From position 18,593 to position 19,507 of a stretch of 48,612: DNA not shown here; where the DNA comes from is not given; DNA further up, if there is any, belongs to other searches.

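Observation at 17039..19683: Sigma-F locus without spoIIAB, and a SpoIIAA-like protein with no phosphorylatable Ser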

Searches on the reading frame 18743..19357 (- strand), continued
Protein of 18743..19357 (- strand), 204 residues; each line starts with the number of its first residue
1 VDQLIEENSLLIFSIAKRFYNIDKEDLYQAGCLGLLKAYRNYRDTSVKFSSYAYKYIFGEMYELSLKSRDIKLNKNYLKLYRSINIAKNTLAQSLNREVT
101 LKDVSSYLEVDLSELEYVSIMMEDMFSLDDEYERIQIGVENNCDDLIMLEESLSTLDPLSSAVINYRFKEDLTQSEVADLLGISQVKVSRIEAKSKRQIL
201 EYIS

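Call 22: search_protein_families(library=ncbifam, proteins=[L049:7209-7901:+, L049:7967-8639:+, L053:3630-4322:+, L049:3974-4645:+, L067:2418-3077:+, L082:3992-4642:+], max_evalue=1e-10)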
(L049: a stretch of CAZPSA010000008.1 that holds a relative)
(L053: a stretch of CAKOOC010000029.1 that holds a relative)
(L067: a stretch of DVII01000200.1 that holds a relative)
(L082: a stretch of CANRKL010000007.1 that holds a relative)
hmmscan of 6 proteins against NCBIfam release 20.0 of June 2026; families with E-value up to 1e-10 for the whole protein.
L049:7209-7901:+ (230 aa): 40 families (the best 25 are shown)
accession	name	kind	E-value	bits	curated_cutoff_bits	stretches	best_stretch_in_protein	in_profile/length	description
NF006158.0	PRK08301.1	equivalog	3.4e-94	314.8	339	1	9-225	19-235/241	RNA polymerase sporulation sigma factor SigE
TIGR02835.1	spore_sigmaE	equivalog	2.6e-89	298.7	348.6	1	4-225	6-228/234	RNA polymerase sporulation sigma factor SigE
NF004471.0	PRK05803.1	subfamily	6e-77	258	252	1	17-225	19-226/235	RNA polymerase sporulation sigma factor SigK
TIGR02846.1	spore_sigmaK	equivalog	3.5e-74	249.2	298.65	1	18-224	17-223/227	RNA polymerase sporulation sigma factor SigK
NF004052.0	PRK05572.1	subfamily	1.9e-35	122.6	311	2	31-130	14-113/252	SigF/SigG family RNA polymerase sporulation sigma factor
TIGR02885.1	spore_sigF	equivalog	1.9e-34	119.5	321.45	2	39-129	1-91/231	RNA polymerase sporulation sigma factor SigF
TIGR02980.1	SigBFG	subfamily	5.8e-34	117.8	234.35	2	49-122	3-76/227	SigB/SigF/SigG family RNA polymerase sigma factor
TIGR02937.1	sigma70-ECF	superfamily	2.6e-33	115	42.9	1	50-225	2-163/165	sigma-70 family RNA polymerase sigma factor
TIGR02850.1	spore_sigG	equivalog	8.3e-32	110.6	457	1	29-133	14-118/254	RNA polymerase sporulation sigma factor SigG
TIGR02394.1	rpoS_proteo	equivalog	1.8e-31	109.7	378.7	1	29-118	26-115/285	RNA polymerase sigma factor RpoS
NF006071.0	PRK08215.1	equivalog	2e-31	109.5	372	1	29-133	17-121/258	RNA polymerase sporulation sigma factor SigG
TIGR02997.1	Sig70-cyanoRpoD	subfamily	5.1e-31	108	384.5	2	46-119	71-144/298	RNA polymerase sigma factor, RpoD/SigA family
NF004207.0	PRK05657.1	equivalog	7e-29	101.2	394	1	28-114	68-154/329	RNA polymerase sigma factor RpoS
TIGR02393.1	RpoD_Cterm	equivalog_domain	1.7e-27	96.6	354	2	50-112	1-63/238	RNA polymerase sigma factor RpoD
TIGR02392.1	rpoH_proteo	equivalog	3.3e-26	92.5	323.1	1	29-121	14-107/270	RNA polymerase sigma factor RpoH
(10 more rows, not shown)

L049:7967-8639:+ (224 aa): 39 families (the best 25 are shown)
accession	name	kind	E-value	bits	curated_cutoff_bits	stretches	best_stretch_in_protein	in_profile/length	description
NF006071.0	PRK08215.1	equivalog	8.5e-81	271.3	372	1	1-224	1-225/258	RNA polymerase sporulation sigma factor SigG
TIGR02850.1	spore_sigG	equivalog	2.4e-77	259.8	457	1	5-223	2-221/254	RNA polymerase sporulation sigma factor SigG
NF004052.0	PRK05572.1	subfamily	1.7e-65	221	311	1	16-221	11-215/252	SigF/SigG family RNA polymerase sporulation sigma factor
TIGR02885.1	spore_sigF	equivalog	3.4e-62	210.3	321.45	1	27-221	1-196/231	RNA polymerase sporulation sigma factor SigF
TIGR02980.1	SigBFG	subfamily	7.1e-52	176.3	234.35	1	37-222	3-192/227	SigB/SigF/SigG family RNA polymerase sigma factor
NF005644.0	PRK07408.1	subfamily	2e-29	103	261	1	22-222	11-219/258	RNA polymerase sigma factor SigF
TIGR02997.1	Sig70-cyanoRpoD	subfamily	6.5e-26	91.3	384.5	1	26-221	64-262/298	RNA polymerase sigma factor, RpoD/SigA family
TIGR02393.1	RpoD_Cterm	equivalog_domain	7.8e-26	91.1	354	1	38-221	1-189/238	RNA polymerase sigma factor RpoD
TIGR02941.1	Sigma_B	equivalog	1.2e-25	90.4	315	1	21-222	12-219/255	RNA polymerase sigma factor SigB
NF004208.0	PRK05658.1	equivalog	1.5e-25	90.3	555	1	22-221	377-581/631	RNA polymerase sigma factor RpoD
NF006666.0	PRK09210.1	equivalog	6.5e-25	88.2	572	1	15-221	110-321/370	RNA polymerase sigma factor RpoD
TIGR02394.1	rpoS_proteo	equivalog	4.8e-23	82.1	378.7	1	19-221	28-235/285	RNA polymerase sigma factor RpoS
NF004471.0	PRK05803.1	subfamily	9.2e-23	80.7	252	1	21-120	34-133/235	RNA polymerase sporulation sigma factor SigK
NF005643.0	PRK07406.1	equivalog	1.4e-21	77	500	1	28-221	151-348/397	RNA polymerase sigma factor RpoD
NF041931.2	MzaA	equivalog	1.5e-21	76.9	800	1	37-221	475-666/726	MZA anti-phage system associated sigma-70 family RNA polymerase sigma factor MzaA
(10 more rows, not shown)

L053:3630-4322:+ (230 aa): 39 families (the best 25 are shown)
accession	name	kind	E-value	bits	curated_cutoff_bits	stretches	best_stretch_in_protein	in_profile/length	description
NF006158.0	PRK08301.1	equivalog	1.7e-93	312.5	339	1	6-224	16-234/241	RNA polymerase sporulation sigma factor SigE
TIGR02835.1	spore_sigmaE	equivalog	1.3e-87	293.1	348.6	1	3-224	5-227/234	RNA polymerase sporulation sigma factor SigE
NF004471.0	PRK05803.1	subfamily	4.6e-78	261.7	252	1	7-225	8-226/235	RNA polymerase sporulation sigma factor SigK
TIGR02846.1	spore_sigmaK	equivalog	5e-76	255.2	298.65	1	18-224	17-223/227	RNA polymerase sporulation sigma factor SigK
NF004052.0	PRK05572.1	subfamily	3.9e-36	124.9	311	2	31-130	14-113/252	SigF/SigG family RNA polymerase sporulation sigma factor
TIGR02885.1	spore_sigF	equivalog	9.9e-35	120.4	321.45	2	40-130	2-92/231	RNA polymerase sporulation sigma factor SigF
TIGR02980.1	SigBFG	subfamily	2.8e-34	118.8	234.35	2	126-224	134-223/227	SigB/SigF/SigG family RNA polymerase sigma factor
TIGR02850.1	spore_sigG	equivalog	1.3e-33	116.5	457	2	29-132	14-117/254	RNA polymerase sporulation sigma factor SigG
NF006071.0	PRK08215.1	equivalog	1.8e-32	112.9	372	2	29-132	17-120/258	RNA polymerase sporulation sigma factor SigG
TIGR02937.1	sigma70-ECF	superfamily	5.7e-32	110.6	42.9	1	50-225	2-163/165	sigma-70 family RNA polymerase sigma factor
TIGR02997.1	Sig70-cyanoRpoD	subfamily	1e-30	107.1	384.5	2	48-118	73-143/298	RNA polymerase sigma factor, RpoD/SigA family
TIGR02394.1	rpoS_proteo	equivalog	3.1e-30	105.6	378.7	1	29-118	26-115/285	RNA polymerase sigma factor RpoS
TIGR02393.1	RpoD_Cterm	equivalog_domain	6.5e-28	97.9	354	2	50-112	1-63/238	RNA polymerase sigma factor RpoD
NF004207.0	PRK05657.1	equivalog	1.4e-27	96.9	394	1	28-114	68-154/329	RNA polymerase sigma factor RpoS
NF006666.0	PRK09210.1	equivalog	7.6e-27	94.6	572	1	31-114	114-197/370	RNA polymerase sigma factor RpoD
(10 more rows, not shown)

L049:3974-4645:+ (223 aa): 18 families
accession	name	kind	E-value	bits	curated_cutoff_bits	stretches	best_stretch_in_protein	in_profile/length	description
TIGR02980.1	SigBFG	subfamily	8.6e-39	133.6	234.35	1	9-221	5-226/227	SigB/SigF/SigG family RNA polymerase sigma factor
TIGR02885.1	spore_sigF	equivalog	8.8e-37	127.1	321.45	1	8-221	12-231/231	RNA polymerase sporulation sigma factor SigF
NF004052.0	PRK05572.1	subfamily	8.6e-36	123.7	311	1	9-221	34-250/252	SigF/SigG family RNA polymerase sporulation sigma factor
TIGR02937.1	sigma70-ECF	superfamily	3e-27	95.3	42.9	1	10-220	4-164/165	sigma-70 family RNA polymerase sigma factor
NF005644.0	PRK07408.1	subfamily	2.7e-26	92.7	261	1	13-221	33-253/258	RNA polymerase sigma factor SigF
TIGR02941.1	Sigma_B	equivalog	6.8e-26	91.2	315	1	9-221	31-253/255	RNA polymerase sigma factor SigB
TIGR02479.1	FliA_WhiG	subfamily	8.1e-25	87.9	189.6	1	13-219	2-221/224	FliA/WhiG family RNA polymerase sigma factor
NF006071.0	PRK08215.1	equivalog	2e-22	80.1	372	1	11-221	41-257/258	RNA polymerase sporulation sigma factor SigG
TIGR02850.1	spore_sigG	equivalog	1.5e-20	73.7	457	1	10-220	37-253/254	RNA polymerase sporulation sigma factor SigG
NF005413.0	PRK06986.1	subfamily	8.8e-20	71.6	201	1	8-221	14-236/241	RNA polymerase sigma factor FliA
NF005514.0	PRK07122.1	subfamily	5e-19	68.5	372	1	9-219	42-261/264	RNA polymerase sigma factor SigF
TIGR02997.1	Sig70-cyanoRpoD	subfamily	5.5e-19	68.5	384.5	1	20-216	87-296/298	RNA polymerase sigma factor, RpoD/SigA family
NF004935.0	PRK06288.1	equivalog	5.7e-16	59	343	1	10-220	36-261/270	RNA polymerase sigma factor WhiG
TIGR02393.1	RpoD_Cterm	equivalog_domain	1.2e-13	51.3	354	1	10-218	3-225/238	RNA polymerase sigma factor RpoD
NF005920.0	PRK07921.1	subfamily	4.4e-13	48.9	464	1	22-218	105-315/328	RNA polymerase sigma factor SigB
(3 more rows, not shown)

L067:2418-3077:+ (219 aa): 30 families (the best 25 are shown)
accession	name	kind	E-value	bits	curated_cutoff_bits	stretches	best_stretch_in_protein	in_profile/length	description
TIGR02980.1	SigBFG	subfamily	9.2e-42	143.3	234.35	1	8-216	6-225/227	SigB/SigF/SigG family RNA polymerase sigma factor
TIGR02885.1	spore_sigF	equivalog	7.5e-41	140.5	321.45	1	7-217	13-231/231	RNA polymerase sporulation sigma factor SigF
NF004052.0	PRK05572.1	subfamily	5.7e-40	137.4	311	1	7-217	34-250/252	SigF/SigG family RNA polymerase sporulation sigma factor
NF005644.0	PRK07408.1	subfamily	1.2e-31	110.3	261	1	10-218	32-254/258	RNA polymerase sigma factor SigF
NF006071.0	PRK08215.1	equivalog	1.6e-28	100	372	1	10-217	42-257/258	RNA polymerase sporulation sigma factor SigG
TIGR02850.1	spore_sigG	equivalog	1e-25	90.7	457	1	16-216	45-253/254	RNA polymerase sporulation sigma factor SigG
TIGR02937.1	sigma70-ECF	superfamily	4.5e-25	88.2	42.9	1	7-217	3-165/165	sigma-70 family RNA polymerase sigma factor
TIGR02479.1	FliA_WhiG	subfamily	4.8e-24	85.3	189.6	1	27-217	23-223/224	FliA/WhiG family RNA polymerase sigma factor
TIGR02941.1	Sigma_B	equivalog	4.9e-23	81.9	315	1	8-214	32-250/255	RNA polymerase sigma factor SigB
NF005514.0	PRK07122.1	subfamily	3.3e-22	78.9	372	1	17-215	52-261/264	RNA polymerase sigma factor SigF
TIGR02997.1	Sig70-cyanoRpoD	subfamily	4.9e-21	75.3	384.5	1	13-213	82-297/298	RNA polymerase sigma factor, RpoD/SigA family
NF005413.0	PRK06986.1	subfamily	1.8e-17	64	201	1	27-217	40-236/241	RNA polymerase sigma factor FliA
NF004471.0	PRK05803.1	subfamily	1.1e-16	60.8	252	0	132-217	144-228/235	RNA polymerase sporulation sigma factor SigK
TIGR02393.1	RpoD_Cterm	equivalog_domain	1.5e-15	57.5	354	1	10-213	5-224/238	RNA polymerase sigma factor RpoD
NF005785.0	PRK07598.1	equivalog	1.6e-15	56.9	554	1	8-213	178-398/415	RNA polymerase sigma factor SigC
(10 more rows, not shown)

L082:3992-4642:+ (216 aa): 28 families (the best 25 are shown)
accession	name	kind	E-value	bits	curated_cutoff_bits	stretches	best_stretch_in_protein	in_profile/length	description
TIGR02885.1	spore_sigF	equivalog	1.6e-44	152.4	321.45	1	3-212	13-230/231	RNA polymerase sporulation sigma factor SigF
TIGR02980.1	SigBFG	subfamily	4.6e-42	144.3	234.35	1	3-212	5-225/227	SigB/SigF/SigG family RNA polymerase sigma factor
NF004052.0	PRK05572.1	subfamily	2.3e-41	142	311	1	4-212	35-249/252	SigF/SigG family RNA polymerase sporulation sigma factor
NF005644.0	PRK07408.1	subfamily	1.3e-31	110.1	261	1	5-212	31-252/258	RNA polymerase sigma factor SigF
NF006071.0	PRK08215.1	equivalog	4e-31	108.5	372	1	4-212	40-256/258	RNA polymerase sporulation sigma factor SigG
TIGR02850.1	spore_sigG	equivalog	1.3e-27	96.9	457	1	4-212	37-253/254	RNA polymerase sporulation sigma factor SigG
TIGR02937.1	sigma70-ECF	superfamily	2.4e-26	92.3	42.9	1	4-212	4-164/165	sigma-70 family RNA polymerase sigma factor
TIGR02479.1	FliA_WhiG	subfamily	1.4e-22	80.5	189.6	1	9-211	4-221/224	FliA/WhiG family RNA polymerase sigma factor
TIGR02997.1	Sig70-cyanoRpoD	subfamily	8.5e-21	74.5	384.5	1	4-210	77-298/298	RNA polymerase sigma factor, RpoD/SigA family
TIGR02393.1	RpoD_Cterm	equivalog_domain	4.5e-20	72.3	354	1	4-211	3-226/238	RNA polymerase sigma factor RpoD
NF005514.0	PRK07122.1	subfamily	5.3e-20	71.7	372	1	4-211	43-261/264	RNA polymerase sigma factor SigF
TIGR02941.1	Sigma_B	equivalog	1.3e-19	70.7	315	1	5-211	33-251/255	RNA polymerase sigma factor SigB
NF005413.0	PRK06986.1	subfamily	2.2e-18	67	201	1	2-212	14-235/241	RNA polymerase sigma factor FliA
NF041931.2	MzaA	equivalog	1.7e-16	60.2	800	1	4-211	478-703/726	MZA anti-phage system associated sigma-70 family RNA polymerase sigma factor MzaA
NF005920.0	PRK07921.1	subfamily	3.5e-16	59.1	464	1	5-211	94-316/328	RNA polymerase sigma factor SigB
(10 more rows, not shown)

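Call 48: search_solved_structures(query=A1, max_evalue=0.00001, show_alignments=2)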
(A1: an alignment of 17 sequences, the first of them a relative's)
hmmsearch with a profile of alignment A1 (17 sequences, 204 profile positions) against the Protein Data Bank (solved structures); distinct sequences matched with E-value up to 0.00001: 66 (the best 60 are shown).
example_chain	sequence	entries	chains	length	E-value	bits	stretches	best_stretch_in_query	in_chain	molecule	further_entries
1l0o_C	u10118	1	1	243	3.2e-31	112.2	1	2-199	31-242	sigma factor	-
8x6g_H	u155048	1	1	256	1.3e-21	80.8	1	2-201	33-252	RNA polymerase sigma factor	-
8h3v_G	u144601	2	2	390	5.4e-18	69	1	2-199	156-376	RNA polymerase sigma factor SigA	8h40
8gzg_F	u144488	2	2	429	1.4e-17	67.6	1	2-199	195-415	RNA polymerase sigma factor SigA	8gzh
9dvs_G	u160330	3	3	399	2.4e-17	66.9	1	2-199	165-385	RNA polymerase sigma factor SigA1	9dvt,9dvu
6pmi_F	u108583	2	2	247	6.1e-17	65.5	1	21-199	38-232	RNA polymerase sigma factor FliA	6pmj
6pfv_A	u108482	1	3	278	9e-17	65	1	21-198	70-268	RNA polymerase sigma factor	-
6pfj_A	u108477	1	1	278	2.3e-16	63.6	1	21-198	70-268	RNA polymerase sigma factor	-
6n4c_F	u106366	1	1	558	2.7e-16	63.4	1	3-199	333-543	RNA polymerase sigma factor RpoD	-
8x6f_E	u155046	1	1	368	8.2e-16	61.9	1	8-199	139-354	RNA polymerase sigma factor SigA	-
7ye1_F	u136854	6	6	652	2.9e-15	60.1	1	3-200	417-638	RNA polymerase sigma factor RpoD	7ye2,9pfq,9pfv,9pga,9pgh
7xya_F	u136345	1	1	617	8.7e-15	58.5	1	3-199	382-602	RNA polymerase sigma factor RpoD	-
9gdo_F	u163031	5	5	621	1.1e-14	58.2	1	3-199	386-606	RNA polymerase sigma factor RpoD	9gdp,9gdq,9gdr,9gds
7ckq_F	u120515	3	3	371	1.3e-14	58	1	8-199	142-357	RNA polymerase sigma factor SigA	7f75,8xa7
4ljz_F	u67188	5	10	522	1.3e-14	57.9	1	3-199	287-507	RNA polymerase sigma factor RpoD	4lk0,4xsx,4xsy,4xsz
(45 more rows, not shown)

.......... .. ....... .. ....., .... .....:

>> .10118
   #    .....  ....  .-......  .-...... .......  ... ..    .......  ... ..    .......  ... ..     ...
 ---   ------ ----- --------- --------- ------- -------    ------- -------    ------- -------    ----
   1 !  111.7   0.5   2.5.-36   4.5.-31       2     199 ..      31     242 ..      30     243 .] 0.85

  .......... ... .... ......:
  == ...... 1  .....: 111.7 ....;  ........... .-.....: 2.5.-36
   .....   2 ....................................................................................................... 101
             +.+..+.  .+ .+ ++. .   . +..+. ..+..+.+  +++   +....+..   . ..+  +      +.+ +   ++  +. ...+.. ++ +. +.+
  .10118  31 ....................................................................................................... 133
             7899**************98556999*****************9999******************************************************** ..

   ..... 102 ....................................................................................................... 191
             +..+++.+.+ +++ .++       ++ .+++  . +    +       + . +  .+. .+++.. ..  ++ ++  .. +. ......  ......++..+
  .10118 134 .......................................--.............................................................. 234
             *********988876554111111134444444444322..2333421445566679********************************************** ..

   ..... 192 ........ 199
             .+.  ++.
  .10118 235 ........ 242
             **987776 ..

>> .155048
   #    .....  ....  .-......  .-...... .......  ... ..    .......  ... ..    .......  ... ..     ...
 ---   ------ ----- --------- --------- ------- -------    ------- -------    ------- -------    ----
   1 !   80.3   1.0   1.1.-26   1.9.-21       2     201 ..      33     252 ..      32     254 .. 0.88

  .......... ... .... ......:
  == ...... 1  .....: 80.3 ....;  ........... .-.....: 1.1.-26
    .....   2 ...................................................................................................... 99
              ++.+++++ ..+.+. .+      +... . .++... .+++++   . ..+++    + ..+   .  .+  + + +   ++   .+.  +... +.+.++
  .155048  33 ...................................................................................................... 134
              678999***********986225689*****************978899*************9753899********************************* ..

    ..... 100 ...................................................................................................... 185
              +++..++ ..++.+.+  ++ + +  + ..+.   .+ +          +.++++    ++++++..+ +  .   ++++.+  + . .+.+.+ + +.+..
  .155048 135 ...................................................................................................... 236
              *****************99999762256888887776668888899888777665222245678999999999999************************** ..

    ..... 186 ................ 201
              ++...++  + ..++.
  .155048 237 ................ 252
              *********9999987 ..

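Call 56: find_homologous_proteins(query=L049:7967-8638:+, max_evalue=1e-20)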
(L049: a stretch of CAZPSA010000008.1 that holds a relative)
Query L049:7967-8638:+ (224 aa): 7994 proteins with E <= 1e-20 among 8000 candidates; the best 120 are listed.
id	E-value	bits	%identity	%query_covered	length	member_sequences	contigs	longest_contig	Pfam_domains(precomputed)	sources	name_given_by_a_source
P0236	2.5e-136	470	96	100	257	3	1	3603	PF01381.29,PF04545.23,PF04542.21,PF08281.19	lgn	-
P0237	3.3e-123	427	86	100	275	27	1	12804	PF04545.23,PF04542.21,PF08281.19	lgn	-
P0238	3.8e-114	398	79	100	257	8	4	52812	PF04545.23,PF04542.21,PF08281.19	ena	-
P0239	4.8e-114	397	80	100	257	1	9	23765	PF04545.23,PF04542.21,PF08281.19,PF04539.23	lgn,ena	-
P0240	1.2e-113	396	82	100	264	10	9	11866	PF04545.23,PF04542.21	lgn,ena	-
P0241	7.3e-113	394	81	100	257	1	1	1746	PF04545.23,PF04542.21,PF08281.19,PF04539.23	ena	-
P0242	8.7e-113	393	83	100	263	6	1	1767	PF04545.23,PF04542.21,PF04539.23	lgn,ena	-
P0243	2.3e-112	392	82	100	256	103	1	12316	PF04545.23,PF04542.21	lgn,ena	-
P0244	3.1e-112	392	79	100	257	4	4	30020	PF04545.23,PF04542.21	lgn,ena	-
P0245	1.7e-111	389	80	100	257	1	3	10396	PF01381.29,PF04545.23,PF04542.21,PF08281.19,PF04539.23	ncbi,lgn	-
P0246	3.1e-111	388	79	100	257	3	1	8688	PF04545.23,PF04542.21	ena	-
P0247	5.1e-111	388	79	100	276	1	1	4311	PF04545.23,PF04542.21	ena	-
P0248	8.1e-111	387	78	100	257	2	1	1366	PF04545.23,PF04542.21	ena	-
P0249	8.5e-111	387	79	100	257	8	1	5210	PF04545.23,PF04542.21,PF04539.23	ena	-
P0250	8.7e-111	387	79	100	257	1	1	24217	PF04545.23,PF04542.21,PF08281.19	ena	-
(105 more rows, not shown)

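Call 59: search_protein_families(library=pfam, proteins=[L049:6448-7212:+, L049:2151-3572:+, L049:214-1890:-], max_evalue=0.01)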
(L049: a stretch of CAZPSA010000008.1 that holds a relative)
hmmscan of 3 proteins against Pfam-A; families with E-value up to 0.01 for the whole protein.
L049:6448-7212:+ (254 aa): 1 family
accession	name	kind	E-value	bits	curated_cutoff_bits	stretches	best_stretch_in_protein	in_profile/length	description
PF03419.18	Peptidase_U4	-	1.1e-43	150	28.4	1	3-242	2-270/284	Sporulation factor SpoIIGA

L049:2151-3572:+ (473 aa): 0 families

L049:214-1890:- (558 aa): 5 families
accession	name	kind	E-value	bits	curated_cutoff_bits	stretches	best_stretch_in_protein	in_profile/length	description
PF22505.1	RNase_J_b_CASP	-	1.7e-47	160.7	27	1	223-346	2-126/126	Ribonuclease J, beta-CASP domain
PF17770.6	RNase_J_C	-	5.5e-22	79.1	23.8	1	453-553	1-102/102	Ribonuclease J C-terminal domain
PF07521.17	RMMBL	-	2e-15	56.9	21.6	1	358-405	7-60/63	Zn-dependent metallo-hydrolase RNA specificity domain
PF00753.33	Lactamase_B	-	6.6e-14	52.7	22.7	1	17-166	2-152/196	Metallo-beta-lactamase superfamily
PF12706.13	Lactamase_B_2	-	2.8e-07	30.8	27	1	60-165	25-144/200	Beta-lactamase superfamily domain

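Call 63: predict_structure(alignment_id=A1)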
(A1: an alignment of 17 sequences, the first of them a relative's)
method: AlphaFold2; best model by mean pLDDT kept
length: 204 residues; sequences in the alignment: 17
mean_pLDDT: 81.7   pTM: 0.50
mean pLDDT of the five models: 81.7, 81.1, 80.4, 79.5, 77.7
residues with pLDDT >= 90: 45; 70-90: 136; 50-70: 15; < 50: 8
segments of 3 or more residues with pLDDT < 50: 138-145
pLDDT, mean of each block of 10 residues (from residue 1): 80 82 85 89 79 87 79 72 91 90 92 87 77 62 54 82 84 87 91 86 72
secondary structure, 60 per line:
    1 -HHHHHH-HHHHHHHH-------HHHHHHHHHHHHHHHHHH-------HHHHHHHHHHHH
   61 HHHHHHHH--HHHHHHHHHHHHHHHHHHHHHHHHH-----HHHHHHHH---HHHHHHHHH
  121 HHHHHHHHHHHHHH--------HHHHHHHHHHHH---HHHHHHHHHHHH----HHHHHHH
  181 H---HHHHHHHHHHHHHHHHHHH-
elements in order: H2-7 H9-16 H24-41 H49-68 H71-95 H101-108 H112-134 H143-154 H158-169 H174-181 H185-203
